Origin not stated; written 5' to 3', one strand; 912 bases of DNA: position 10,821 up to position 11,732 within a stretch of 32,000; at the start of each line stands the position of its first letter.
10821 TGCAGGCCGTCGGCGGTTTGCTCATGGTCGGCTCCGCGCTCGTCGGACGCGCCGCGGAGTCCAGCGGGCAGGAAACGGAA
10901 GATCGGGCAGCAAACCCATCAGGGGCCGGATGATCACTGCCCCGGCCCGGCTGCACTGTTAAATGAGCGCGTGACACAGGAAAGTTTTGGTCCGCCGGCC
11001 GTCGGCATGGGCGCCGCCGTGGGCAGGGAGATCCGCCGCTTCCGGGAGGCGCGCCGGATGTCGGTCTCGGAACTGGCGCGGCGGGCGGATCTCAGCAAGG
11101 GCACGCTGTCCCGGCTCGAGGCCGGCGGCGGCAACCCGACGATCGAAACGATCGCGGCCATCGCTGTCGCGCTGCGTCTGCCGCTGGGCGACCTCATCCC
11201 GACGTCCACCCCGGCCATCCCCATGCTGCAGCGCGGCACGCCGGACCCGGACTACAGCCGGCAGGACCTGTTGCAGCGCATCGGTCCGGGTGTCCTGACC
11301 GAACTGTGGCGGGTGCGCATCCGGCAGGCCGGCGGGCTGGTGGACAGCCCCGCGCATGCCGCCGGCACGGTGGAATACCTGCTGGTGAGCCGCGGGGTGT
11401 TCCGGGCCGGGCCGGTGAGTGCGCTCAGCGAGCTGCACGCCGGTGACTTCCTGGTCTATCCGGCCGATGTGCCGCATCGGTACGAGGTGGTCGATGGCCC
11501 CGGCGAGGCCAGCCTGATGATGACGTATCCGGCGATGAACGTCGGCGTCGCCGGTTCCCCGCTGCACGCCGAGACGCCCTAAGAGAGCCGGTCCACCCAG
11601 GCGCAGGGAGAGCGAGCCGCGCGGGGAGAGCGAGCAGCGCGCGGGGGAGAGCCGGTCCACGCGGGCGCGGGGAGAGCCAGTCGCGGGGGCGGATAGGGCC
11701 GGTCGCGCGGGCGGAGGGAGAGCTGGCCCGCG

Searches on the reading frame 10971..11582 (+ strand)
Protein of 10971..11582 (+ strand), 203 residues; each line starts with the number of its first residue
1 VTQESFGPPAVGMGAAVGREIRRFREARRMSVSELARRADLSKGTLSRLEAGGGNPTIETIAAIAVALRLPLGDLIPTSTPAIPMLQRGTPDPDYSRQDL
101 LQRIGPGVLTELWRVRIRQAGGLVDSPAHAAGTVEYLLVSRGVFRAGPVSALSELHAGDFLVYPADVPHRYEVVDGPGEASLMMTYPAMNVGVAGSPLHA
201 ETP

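Call 6: search_protein_families(library=pfam, proteins=[window:10971-11582:+])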
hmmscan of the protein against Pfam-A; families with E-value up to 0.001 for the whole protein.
window:10971-11582:+ (203 aa): 5 families
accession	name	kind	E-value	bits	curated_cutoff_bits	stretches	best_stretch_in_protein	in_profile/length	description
PF01381.28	HTH_3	-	3.2e-13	49.9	23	1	21-75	1-55/55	Helix-turn-helix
PF13560.12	HTH_31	-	6.4e-13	49.3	27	1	17-71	2-57/64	Helix-turn-helix domain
PF13443.12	HTH_26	-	3.9e-11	43.5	22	1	21-76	2-58/63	Cro/C1-type HTH DNA-binding domain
PF07883.17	Cupin_2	-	0.00039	20.5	27.2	1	133-185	19-69/70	Cupin domain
PF09339.16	HTH_IclR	-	0.00051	20.2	22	0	24-49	12-38/52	IclR helix-turn-helix domain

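Call 50: search_protein_families(library=ncbifam, proteins=[window:10971-11582:+], max_evalue=0.00001)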
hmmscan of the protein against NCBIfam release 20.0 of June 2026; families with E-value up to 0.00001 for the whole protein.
window:10971-11582:+ (203 aa): 3 families
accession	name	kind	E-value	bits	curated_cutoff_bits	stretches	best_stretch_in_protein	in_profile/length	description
NF006015.0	PRK08154.1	subfamily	4.6e-11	42.4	204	1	15-81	29-95/314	anaerobic benzoate catabolism transcriptional regulator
NF010465.0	PRK13890.1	equivalog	1.3e-08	35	96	1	21-76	10-65/121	conjugal transfer protein TrbA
NF046032.1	TransRegSlrRBacil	equivalog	2.5e-06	27.7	250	1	17-109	2-91/149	HTH-type transcriptional regulator SlrR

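Call 54: find_homologous_proteins(query=window:10971-11582:+)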
Query window:10971-11582:+ (203 aa): 49 proteins with E <= 0.001 among 1901 candidates.
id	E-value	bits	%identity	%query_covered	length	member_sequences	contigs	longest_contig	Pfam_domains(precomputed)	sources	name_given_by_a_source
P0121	7.8e-107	373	100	86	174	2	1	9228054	PF01381.29,PF13560.13,PF13443.13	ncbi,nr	ncbi:putative DNA binding regulatory protein [Actinoplanes sp. N902-109]|nr:putative DNA binding reg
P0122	3.0e-100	352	82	98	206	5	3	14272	PF12844.14,PF01381.29,PF13560.13,PF13443.13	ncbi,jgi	jgi:transcriptional regulator with XRE-family HTH domain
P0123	1.2e-97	343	81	97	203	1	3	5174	PF01381.29,PF13560.13,PF13443.13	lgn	-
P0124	1.1e-94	333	78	99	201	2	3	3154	PF07883.18,PF01381.29,PF13560.13,PF13443.13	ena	-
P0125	2.6e-94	332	85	89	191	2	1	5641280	PF01381.29,PF13560.13,PF13443.13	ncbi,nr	ncbi:helix-turn-helix transcriptional regulator [Micromonospora sp. Llam7]|nr:XRE family transcripti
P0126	1.7e-91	323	79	94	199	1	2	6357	PF12844.14,PF07883.18,PF01381.29,PF13560.13,PF13443.13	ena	-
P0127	9.6e-91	321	74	100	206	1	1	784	PF07883.18,PF01381.29,PF13560.13,PF13443.13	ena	-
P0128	3.4e-81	289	72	92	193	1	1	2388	PF07883.18,PF01381.29,PF13560.13,PF13443.13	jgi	jgi:transcriptional regulator with XRE-family HTH domain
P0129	3.9e-81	289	71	93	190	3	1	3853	PF07883.18,PF01381.29,PF13560.13,PF13443.13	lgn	-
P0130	1.6e-79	284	68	95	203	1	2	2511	PF07883.18,PF01381.29,PF13560.13,PF13443.13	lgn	-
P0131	4.3e-79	283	73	87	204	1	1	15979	PF07883.18,PF01381.29,PF13560.13,PF13443.13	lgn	-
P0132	7.4e-78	279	75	84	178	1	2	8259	PF01381.29,PF13560.13,PF13443.13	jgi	jgi:transcriptional regulator with XRE-family HTH domain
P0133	2.0e-76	274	68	93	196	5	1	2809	PF12852.14,PF12844.14,PF07883.18,PF01381.29,PF13560.13,PF13443.13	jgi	jgi:transcriptional regulator with XRE-family HTH domain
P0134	1.7e-70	255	72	78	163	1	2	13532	PF07883.18,PF01381.29,PF13560.13,PF13443.13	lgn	-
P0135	5.5e-70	253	70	83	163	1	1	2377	PF12852.14,PF07883.18,PF01381.29,PF13560.13,PF13443.13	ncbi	-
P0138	3.4e-59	218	58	88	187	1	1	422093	PF12844.14,PF07883.18,PF01381.29,PF13560.13,PF13443.13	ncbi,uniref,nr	ncbi:helix-turn-helix domain-containing protein [Amycolatopsis anabasis]|uniref:helix-turn-helix dom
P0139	3.6e-57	211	58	85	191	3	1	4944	PF12844.14,PF07883.18,PF01381.29,PF13560.13,PF13443.13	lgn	-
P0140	5.2e-57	211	57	93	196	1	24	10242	PF12844.14,PF07883.18,PF01381.29,PF13560.13,PF13443.13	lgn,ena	-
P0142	1.1e-54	203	54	93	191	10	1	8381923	PF07883.18,PF01381.29,PF13560.13,PF13443.13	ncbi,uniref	ncbi:helix-turn-helix domain-containing protein [Streptoverticillium reticulum]|uniref:helix-turn-he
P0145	1.5e-53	199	54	89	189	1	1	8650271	PF12844.14,PF07883.18,PF01381.29,PF13560.13,PF13443.13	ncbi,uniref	ncbi:helix-turn-helix domain-containing protein [Microbispora sp. CA-135349]|uniref:helix-turn-helix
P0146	2.4e-53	199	54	89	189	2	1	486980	PF12844.14,PF07883.18,PF01381.29,PF13560.13,PF13443.13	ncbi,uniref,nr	ncbi:helix-turn-helix domain-containing protein [Streptomyces sp. SAJ15]|uniref:helix-turn-helix dom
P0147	4.7e-53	198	56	87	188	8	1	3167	PF12844.14,PF13413.13,PF07883.18,PF01381.29,PF13560.13,PF13443.13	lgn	-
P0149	3.0e-51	192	55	89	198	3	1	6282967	PF12844.14,PF07883.18,PF01381.29,PF13560.13,PF13443.13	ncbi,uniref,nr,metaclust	ncbi:putative DNA binding regulatory protein [Streptantibioticus cattleyicolor NRRL 8057 = DSM 46488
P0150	3.8e-51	191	58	78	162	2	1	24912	PF07883.18,PF01381.29,PF13560.13,PF13443.13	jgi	jgi:transcriptional regulator with XRE-family HTH domain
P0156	5.5e-47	178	58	78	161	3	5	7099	PF07883.18,PF01381.29,PF13560.13,PF13443.13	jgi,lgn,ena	jgi:transcriptional regulator with XRE-family HTH domain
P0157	1.7e-45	173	51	87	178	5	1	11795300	PF07883.18,PF01381.29,PF13560.13,PF13443.13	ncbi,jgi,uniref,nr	ncbi:XRE family transcriptional regulator [Actinoallomurus sp. NBC_01490]|jgi:transcriptional regula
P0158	1.0e-44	170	52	86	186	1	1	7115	PF07883.18,PF01381.29,PF13560.13,PF13443.13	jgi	jgi:transcriptional regulator with XRE-family HTH domain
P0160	1.1e-41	161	53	78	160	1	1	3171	PF07883.18,PF01381.29,PF13443.13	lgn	-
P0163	8.4e-31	125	41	85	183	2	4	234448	PF12844.14,PF07883.18,PF01381.29,PF13560.13,PF13443.13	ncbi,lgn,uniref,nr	ncbi:XRE family transcriptional regulator [Halomonas sp. McH1-25]|uniref:helix-turn-helix domain-con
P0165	8.0e-29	119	45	85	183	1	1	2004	PF12844.14,PF07883.18,PF01381.29,PF13560.13,PF13443.13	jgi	jgi:transcriptional regulator with XRE-family HTH domain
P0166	9.0e-24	102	40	87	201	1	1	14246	PF12844.14,PF07883.18,PF01381.29,PF13560.13,PF13443.13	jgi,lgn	jgi:transcriptional regulator with XRE-family HTH domain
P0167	3.3e-19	87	35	90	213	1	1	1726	PF07883.18,PF01381.29,PF13560.13,PF13443.13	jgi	jgi:transcriptional regulator with XRE-family HTH domain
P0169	2.4e-5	42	42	32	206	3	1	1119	PF12844.14,PF07883.18,PF01381.29,PF13560.13,PF13443.13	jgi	jgi:transcriptional regulator with XRE-family HTH domain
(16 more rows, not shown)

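Call 55: find_encoding_contigs(protein=P0149, flank=8000, max_places=1)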
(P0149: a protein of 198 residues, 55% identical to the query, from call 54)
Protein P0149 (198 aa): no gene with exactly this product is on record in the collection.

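Call 57: find_encoding_contigs(protein=P0146, flank=8000, max_places=1)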
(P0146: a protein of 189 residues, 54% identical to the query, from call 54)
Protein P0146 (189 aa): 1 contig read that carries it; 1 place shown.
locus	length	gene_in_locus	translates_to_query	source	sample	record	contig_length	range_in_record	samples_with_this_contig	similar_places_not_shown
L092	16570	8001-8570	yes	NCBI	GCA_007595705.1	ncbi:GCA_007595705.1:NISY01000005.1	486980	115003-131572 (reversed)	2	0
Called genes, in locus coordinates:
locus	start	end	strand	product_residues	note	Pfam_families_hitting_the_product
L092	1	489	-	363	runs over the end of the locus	-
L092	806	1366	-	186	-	PF00881:Nitroreductase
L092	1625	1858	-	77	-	-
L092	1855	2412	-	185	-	-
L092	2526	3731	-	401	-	PF12844:HTH_19 (weak), PF13560:HTH_31, PF01381:HTH_3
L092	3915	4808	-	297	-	PF01048:PNP_UDP_1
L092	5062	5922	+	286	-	PF01887:SAM_HAT_N, PF20257:SAM_HAT_C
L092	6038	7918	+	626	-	PF00464:SHMT, PF00596:Aldolase_II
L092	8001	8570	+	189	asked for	PF12844:HTH_19 (weak), PF13560:HTH_31, PF01381:HTH_3, PF13443:HTH_26, PF07883:Cupin_2 (weak)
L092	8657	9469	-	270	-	PF00196:GerE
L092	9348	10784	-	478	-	PF00999:Na_H_Exchanger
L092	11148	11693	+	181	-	PF00156:Pribosyltran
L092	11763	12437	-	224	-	PF00072:Response_reg, PF08281:Sigma70_r4_2 (faint), PF00196:GerE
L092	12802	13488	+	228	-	-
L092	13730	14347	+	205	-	PF07638:Sigma70_ECF (weak), PF04542:Sigma70_r2, PF08281:Sigma70_r4_2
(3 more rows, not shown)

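Call 73: search_dna_similar(query=window:10971-11582:+, collection=plasmids, mode=protein, max_evalue=1e-20, max_rows=15)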
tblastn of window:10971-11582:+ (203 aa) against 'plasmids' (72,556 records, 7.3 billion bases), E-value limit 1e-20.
Records with a match: 24; places in all: 24; records where one place covers at least 80% of the query: 0.
Best place of each record, by identity: <60% 24.
By first word of the organism name: Pantoea 10; Agrobacterium 7; Proteus 2; Streptomyces 1; Salmonella 1; Nonomuraea 1; Erwinia 1; Acinetobacter 1.
By predicted mobility (MOB-suite, as given by PLSDB): non-mobilizable 21; mobilizable 2; conjugative 1.
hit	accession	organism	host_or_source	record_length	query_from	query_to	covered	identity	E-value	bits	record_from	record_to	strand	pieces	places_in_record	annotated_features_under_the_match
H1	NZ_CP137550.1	Streptomyces sp. N50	Selaginella tamariscina,cell ...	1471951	30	173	71%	47.6%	2e-29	121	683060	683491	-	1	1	record has no annotation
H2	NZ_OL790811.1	Proteus mirabilis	-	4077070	30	187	78%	39.1%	2e-28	118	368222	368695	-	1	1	none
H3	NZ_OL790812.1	Proteus mirabilis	-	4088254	30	187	78%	39.1%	2e-28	118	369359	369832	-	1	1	none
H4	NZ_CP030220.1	Salmonella enterica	-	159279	30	186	77%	39.0%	5e-26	111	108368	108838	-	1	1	XRE family transcriptional regulator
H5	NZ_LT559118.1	Nonomuraea gerenzanensis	-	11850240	30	184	76%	39.4%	3e-21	98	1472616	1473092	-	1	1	none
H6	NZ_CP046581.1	Erwinia sp. E602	Soil,soil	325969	30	184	76%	38.1%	2e-22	101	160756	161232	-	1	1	XRE family transcriptional regulator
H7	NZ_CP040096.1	Pantoea sp. SO10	whole organism,soil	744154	30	175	72%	39.5%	9e-23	102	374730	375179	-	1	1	XRE family transcriptional regulator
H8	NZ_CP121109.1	Pantoea sp. X85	metagenomic assembly,rabbit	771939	30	175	72%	39.5%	9e-23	102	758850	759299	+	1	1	XRE family transcriptional regulator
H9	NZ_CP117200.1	Pantoea sp. SS70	Solanum tuberosum L.,cell culture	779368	30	175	72%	39.5%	9e-23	102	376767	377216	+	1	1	XRE family transcriptional regulator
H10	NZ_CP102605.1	Pantoea sp. SOD02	cell culture,urban freshwater stream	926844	30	175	72%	39.5%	9e-23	102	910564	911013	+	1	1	XRE family transcriptional regulator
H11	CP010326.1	Pantoea sp. PSNIH1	shelf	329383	30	175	72%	38.8%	8e-22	99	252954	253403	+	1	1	DNA-binding protein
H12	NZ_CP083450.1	Pantoea eucrina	cell culture,cucumber rhizosphere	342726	30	175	72%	38.8%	8e-22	99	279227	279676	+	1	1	XRE family transcriptional regulator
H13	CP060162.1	Acinetobacter venetianus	oil,oil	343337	30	175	72%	38.8%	8e-22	99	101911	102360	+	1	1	helix-turn-helix transcriptional regulator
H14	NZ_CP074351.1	Pantoea dispersa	tissue sample,leaves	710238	30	175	72%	37.7%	5e-22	100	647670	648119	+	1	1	XRE family transcriptional regulator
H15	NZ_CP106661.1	Pantoea dispersa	Philodendron erubescens,Pure ...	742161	30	175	72%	37.7%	5e-22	100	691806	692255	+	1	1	XRE family transcriptional regulator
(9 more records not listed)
